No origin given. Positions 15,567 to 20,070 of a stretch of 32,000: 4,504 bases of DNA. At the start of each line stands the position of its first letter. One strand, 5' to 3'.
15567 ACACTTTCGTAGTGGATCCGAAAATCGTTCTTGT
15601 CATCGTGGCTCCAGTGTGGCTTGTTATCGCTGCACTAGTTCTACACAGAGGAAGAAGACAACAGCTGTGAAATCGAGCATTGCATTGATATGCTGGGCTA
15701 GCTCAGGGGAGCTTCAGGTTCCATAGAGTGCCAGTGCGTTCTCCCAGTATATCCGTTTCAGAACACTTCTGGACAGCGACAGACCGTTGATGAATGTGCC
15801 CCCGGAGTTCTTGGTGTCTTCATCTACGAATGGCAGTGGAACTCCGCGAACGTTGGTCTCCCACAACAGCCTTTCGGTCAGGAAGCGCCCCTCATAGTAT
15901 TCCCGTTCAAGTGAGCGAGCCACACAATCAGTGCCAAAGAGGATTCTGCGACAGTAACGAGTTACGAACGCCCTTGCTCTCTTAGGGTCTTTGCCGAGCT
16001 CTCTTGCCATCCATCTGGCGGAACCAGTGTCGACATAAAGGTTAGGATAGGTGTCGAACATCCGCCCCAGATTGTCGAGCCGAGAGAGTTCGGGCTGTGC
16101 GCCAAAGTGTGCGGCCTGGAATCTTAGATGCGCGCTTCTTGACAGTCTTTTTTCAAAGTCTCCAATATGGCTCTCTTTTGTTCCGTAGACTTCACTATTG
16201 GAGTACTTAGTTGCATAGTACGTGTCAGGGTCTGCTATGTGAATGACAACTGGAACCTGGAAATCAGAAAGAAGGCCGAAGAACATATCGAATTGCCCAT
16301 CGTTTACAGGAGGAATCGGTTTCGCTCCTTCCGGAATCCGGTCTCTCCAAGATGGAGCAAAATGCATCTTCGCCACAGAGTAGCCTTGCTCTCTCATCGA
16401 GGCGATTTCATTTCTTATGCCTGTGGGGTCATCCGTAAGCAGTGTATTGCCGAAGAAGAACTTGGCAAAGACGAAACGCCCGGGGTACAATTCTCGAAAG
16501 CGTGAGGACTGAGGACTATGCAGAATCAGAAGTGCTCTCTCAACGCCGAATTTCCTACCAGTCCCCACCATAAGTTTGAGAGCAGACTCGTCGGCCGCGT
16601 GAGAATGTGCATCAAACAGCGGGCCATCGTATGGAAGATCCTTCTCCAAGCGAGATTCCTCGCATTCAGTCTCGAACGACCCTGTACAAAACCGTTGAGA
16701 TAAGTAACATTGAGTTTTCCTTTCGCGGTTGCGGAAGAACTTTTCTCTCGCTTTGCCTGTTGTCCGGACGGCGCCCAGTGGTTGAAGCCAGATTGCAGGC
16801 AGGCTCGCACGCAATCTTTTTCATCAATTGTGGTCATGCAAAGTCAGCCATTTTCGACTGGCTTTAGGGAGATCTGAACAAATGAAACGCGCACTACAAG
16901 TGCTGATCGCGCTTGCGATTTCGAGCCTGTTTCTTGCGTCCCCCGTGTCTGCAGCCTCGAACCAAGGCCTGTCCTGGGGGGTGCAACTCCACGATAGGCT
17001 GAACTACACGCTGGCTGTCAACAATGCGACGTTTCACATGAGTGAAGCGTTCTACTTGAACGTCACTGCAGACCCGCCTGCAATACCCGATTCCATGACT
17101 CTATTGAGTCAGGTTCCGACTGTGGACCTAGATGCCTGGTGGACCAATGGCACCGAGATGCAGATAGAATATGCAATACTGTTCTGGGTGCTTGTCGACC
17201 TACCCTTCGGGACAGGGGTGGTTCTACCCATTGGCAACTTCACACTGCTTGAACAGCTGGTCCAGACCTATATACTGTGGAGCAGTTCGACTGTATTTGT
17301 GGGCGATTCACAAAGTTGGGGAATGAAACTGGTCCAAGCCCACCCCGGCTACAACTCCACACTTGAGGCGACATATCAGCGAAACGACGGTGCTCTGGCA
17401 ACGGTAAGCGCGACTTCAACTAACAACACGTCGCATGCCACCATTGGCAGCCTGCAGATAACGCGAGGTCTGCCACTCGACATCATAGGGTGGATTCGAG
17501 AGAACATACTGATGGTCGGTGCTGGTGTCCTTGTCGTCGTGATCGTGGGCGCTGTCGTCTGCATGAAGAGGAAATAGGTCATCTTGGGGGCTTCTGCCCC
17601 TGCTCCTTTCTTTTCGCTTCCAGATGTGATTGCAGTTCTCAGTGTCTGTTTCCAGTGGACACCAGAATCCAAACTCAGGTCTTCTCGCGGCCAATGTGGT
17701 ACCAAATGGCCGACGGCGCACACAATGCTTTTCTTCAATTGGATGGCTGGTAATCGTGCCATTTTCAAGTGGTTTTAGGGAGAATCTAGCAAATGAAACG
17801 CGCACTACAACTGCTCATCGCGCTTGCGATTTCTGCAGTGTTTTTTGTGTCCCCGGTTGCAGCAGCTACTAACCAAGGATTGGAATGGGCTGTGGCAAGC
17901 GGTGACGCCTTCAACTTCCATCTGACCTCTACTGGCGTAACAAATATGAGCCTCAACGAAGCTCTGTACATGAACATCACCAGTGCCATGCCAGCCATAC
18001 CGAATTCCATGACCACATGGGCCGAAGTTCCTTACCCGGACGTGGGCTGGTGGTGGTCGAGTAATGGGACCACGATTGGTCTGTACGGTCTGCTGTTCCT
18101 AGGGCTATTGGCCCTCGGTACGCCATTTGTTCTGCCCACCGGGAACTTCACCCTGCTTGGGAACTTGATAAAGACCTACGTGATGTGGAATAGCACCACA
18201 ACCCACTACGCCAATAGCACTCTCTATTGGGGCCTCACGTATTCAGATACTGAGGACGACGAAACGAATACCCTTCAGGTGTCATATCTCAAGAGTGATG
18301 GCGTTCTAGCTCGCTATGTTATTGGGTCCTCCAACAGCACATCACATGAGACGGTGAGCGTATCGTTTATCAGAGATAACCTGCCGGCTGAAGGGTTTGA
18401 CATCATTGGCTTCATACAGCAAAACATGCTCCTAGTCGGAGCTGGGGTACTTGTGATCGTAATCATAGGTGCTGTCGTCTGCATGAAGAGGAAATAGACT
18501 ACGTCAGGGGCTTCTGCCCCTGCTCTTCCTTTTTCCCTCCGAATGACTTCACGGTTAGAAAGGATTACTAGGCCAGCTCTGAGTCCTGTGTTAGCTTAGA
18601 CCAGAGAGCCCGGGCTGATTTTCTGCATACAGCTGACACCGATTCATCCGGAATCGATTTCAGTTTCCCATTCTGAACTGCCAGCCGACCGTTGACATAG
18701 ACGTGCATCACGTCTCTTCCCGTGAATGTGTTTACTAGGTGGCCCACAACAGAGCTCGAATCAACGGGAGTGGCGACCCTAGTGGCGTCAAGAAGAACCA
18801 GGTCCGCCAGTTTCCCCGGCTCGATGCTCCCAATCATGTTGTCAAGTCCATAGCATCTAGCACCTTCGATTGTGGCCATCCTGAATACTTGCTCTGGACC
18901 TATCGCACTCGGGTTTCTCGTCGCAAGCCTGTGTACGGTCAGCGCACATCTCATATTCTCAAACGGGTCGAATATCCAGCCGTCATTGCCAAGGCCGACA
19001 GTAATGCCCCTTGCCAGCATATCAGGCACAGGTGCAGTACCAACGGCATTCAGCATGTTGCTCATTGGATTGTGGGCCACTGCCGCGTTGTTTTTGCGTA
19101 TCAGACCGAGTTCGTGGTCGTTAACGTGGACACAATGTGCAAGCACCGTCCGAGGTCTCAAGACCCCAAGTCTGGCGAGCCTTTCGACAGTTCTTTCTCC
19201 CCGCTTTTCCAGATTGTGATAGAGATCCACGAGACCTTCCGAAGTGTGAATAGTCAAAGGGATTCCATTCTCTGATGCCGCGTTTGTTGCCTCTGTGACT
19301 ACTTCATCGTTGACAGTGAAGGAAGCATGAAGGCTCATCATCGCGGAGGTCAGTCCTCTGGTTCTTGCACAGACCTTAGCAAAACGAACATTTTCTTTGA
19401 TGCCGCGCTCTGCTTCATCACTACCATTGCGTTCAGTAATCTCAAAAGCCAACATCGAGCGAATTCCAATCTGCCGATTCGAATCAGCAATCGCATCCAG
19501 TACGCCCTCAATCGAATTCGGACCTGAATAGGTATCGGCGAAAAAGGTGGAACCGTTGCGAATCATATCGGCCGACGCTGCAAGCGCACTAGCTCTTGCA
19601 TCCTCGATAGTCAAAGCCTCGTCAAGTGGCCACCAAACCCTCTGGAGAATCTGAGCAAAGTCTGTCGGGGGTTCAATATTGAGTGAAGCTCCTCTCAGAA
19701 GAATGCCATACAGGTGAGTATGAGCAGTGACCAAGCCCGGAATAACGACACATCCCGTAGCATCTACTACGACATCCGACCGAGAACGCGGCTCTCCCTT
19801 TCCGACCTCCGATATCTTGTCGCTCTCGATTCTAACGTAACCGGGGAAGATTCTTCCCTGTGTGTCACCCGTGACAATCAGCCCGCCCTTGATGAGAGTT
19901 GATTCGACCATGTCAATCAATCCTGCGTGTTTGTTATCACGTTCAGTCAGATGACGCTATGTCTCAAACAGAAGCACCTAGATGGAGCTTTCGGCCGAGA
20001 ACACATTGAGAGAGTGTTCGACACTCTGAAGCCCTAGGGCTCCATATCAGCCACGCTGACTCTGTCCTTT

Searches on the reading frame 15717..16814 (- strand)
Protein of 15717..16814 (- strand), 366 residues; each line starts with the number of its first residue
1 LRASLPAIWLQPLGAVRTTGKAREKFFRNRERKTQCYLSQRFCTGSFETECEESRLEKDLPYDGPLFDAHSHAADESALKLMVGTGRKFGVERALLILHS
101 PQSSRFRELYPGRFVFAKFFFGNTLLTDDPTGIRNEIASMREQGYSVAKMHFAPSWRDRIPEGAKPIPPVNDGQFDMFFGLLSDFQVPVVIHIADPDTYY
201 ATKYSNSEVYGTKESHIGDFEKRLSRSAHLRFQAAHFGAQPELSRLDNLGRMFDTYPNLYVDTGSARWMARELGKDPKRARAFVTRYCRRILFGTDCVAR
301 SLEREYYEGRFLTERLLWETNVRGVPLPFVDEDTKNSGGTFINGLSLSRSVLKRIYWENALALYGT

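Call 22: search_protein_families(library=pfam, proteins=[window:15717-16814:-], max_evalue=0.00001)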
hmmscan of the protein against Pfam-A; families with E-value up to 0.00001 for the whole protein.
window:15717-16814:- (366 aa): 1 family
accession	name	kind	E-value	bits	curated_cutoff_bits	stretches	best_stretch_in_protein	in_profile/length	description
PF04909.20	Amidohydro_2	-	3.3e-14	53.7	26.4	1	123-365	85-288/289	Amidohydrolase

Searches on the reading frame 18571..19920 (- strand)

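Call 22: search_protein_families(library=pfam, proteins=[window:18571-19920:-], max_evalue=0.00001)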
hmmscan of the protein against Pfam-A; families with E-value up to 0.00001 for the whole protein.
window:18571-19920:- (450 aa): 2 families
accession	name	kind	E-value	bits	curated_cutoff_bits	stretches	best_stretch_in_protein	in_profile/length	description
PF01979.26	Amidohydro_1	-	5e-55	187.6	25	1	58-413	1-344/345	Amidohydrolase family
PF07969.17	Amidohydro_3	-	8.1e-26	92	29.7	2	199-413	246-470/472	Amidohydrolase family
